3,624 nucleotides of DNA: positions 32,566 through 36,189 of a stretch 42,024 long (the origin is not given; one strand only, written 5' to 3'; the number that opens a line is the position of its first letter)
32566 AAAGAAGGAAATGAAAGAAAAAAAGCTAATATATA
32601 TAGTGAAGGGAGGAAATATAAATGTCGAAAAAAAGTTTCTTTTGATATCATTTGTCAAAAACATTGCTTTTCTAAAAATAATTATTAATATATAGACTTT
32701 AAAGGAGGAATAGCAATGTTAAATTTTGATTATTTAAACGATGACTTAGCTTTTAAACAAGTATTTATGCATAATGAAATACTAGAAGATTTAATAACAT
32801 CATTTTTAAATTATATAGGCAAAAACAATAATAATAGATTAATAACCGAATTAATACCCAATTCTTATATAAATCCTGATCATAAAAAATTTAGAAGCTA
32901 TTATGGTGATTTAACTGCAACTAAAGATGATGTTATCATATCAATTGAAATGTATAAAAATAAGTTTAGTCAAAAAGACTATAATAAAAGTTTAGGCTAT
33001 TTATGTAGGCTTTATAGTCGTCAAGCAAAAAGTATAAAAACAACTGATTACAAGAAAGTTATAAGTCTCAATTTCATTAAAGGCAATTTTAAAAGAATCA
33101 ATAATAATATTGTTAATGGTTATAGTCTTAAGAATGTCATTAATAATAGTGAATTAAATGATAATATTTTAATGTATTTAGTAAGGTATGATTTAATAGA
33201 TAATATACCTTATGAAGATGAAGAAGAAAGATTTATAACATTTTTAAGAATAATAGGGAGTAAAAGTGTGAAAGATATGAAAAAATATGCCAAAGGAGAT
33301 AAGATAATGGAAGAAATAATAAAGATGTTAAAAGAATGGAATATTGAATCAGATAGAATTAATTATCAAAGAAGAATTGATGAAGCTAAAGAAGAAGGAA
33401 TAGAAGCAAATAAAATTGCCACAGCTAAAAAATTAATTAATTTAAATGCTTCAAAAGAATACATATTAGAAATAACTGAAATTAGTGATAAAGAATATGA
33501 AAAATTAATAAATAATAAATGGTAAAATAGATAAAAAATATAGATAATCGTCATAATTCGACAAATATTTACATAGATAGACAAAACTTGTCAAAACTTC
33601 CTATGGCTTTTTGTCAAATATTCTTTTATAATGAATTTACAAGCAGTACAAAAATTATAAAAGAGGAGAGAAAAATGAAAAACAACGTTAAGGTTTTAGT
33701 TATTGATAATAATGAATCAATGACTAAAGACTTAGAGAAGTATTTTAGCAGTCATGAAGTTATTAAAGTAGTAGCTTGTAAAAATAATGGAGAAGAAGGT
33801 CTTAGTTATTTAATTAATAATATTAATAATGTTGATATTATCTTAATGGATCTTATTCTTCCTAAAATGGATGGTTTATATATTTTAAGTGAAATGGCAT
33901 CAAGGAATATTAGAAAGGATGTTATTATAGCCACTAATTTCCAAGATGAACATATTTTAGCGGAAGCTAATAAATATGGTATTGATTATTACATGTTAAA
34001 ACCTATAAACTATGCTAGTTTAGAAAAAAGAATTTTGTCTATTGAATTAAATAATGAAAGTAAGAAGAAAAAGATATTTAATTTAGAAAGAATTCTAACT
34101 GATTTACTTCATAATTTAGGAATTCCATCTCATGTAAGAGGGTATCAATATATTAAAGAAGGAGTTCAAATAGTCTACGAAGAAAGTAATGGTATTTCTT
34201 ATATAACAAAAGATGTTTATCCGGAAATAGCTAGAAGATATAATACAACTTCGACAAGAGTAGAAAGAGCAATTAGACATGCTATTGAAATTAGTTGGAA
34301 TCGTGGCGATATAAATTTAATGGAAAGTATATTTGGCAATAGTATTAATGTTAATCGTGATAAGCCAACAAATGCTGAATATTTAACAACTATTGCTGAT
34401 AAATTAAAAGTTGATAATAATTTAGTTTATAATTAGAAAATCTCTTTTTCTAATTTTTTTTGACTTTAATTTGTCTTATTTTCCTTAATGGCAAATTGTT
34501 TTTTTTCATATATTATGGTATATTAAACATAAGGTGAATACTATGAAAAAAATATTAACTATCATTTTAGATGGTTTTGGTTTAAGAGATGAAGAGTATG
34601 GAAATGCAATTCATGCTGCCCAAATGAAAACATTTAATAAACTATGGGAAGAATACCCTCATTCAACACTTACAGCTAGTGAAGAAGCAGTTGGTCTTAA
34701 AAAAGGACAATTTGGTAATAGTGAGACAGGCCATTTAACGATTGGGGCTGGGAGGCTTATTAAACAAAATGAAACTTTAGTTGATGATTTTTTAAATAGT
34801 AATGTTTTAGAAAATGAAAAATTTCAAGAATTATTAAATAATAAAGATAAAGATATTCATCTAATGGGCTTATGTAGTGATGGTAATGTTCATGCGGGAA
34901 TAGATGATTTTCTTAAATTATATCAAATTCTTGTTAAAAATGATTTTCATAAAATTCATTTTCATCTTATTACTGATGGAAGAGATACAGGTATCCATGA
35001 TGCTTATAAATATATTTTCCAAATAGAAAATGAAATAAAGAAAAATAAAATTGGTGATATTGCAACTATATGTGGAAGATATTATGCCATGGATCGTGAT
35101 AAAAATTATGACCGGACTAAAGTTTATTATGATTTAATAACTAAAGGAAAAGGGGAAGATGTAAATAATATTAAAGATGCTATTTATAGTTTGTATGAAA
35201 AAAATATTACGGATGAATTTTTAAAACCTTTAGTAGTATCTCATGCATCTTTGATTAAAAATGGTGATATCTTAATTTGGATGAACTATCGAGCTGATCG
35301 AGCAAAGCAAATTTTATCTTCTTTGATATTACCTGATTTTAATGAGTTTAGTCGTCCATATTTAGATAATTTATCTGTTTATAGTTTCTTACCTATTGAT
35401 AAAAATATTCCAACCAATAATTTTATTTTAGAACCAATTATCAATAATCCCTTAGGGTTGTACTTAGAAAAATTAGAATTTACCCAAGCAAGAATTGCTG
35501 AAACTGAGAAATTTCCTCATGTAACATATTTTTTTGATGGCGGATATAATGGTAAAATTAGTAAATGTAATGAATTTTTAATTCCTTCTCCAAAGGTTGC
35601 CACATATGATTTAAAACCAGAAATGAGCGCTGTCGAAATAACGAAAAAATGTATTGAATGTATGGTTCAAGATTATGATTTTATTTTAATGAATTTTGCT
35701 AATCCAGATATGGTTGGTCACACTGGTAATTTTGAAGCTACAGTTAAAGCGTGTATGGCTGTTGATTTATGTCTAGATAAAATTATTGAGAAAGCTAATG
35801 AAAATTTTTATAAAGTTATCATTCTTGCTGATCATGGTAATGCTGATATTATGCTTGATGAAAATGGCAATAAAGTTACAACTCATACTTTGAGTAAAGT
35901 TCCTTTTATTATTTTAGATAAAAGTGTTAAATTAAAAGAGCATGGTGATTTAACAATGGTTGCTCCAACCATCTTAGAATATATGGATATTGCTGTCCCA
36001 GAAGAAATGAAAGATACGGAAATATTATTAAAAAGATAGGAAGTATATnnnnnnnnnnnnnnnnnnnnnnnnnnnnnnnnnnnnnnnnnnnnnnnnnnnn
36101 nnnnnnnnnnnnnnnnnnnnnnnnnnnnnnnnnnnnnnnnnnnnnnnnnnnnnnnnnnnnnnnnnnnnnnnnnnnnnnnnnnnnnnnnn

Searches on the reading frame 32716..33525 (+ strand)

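Call 102: search_protein_families(library=pfam, proteins=[window:32716-33525:+], max_evalue=0.00001)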
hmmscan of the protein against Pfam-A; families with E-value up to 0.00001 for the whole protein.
window:32716-33525:+ (269 aa): 1 family
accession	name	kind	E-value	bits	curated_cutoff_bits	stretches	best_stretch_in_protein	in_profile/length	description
PF12784.13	PDDEXK_2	-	6.6e-14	52.6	27.4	1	9-216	3-210/229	PD-(D/E)XK nuclease family transposase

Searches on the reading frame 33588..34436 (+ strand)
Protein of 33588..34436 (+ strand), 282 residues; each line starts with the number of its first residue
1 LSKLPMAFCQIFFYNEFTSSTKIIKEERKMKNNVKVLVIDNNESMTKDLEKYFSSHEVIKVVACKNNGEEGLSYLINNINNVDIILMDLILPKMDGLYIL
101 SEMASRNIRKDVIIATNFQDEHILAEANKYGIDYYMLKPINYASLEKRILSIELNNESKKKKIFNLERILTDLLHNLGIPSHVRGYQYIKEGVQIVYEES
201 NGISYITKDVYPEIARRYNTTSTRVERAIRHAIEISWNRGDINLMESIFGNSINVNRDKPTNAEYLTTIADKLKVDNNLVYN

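Call 102: search_protein_families(library=pfam, proteins=[window:33588-34436:+], max_evalue=0.00001)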
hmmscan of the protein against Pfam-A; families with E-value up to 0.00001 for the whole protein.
window:33588-34436:+ (282 aa): 2 families
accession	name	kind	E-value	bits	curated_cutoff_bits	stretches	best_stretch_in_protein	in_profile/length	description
PF08769.17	Spo0A_C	-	3.3e-38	130.3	25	1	171-273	2-104/104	Sporulation initiation factor Spo0A C terminal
PF00072.30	Response_reg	-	1e-17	64.7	30.2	1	36-149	1-110/111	Response regulator receiver domain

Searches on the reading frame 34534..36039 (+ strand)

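Call 102: search_protein_families(library=pfam, proteins=[window:34534-36039:+], max_evalue=0.00001)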
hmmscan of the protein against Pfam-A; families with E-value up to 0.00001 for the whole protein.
window:34534-36039:+ (501 aa): 3 families
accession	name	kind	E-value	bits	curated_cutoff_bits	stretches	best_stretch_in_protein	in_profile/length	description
PF01676.23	Metalloenzyme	-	8.7e-69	232.3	24.3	1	5-486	1-250/252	Metalloenzyme superfamily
PF06415.18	iPGM_N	-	1.3e-58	198.5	27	1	91-283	10-210/217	BPG-independent PGAM N-terminus (iPGM_N)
PF01663.27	Phosphodiest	-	3.8e-07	30.5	23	1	374-444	157-228/342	Type I phosphodiesterase / nucleotide pyrophosphatase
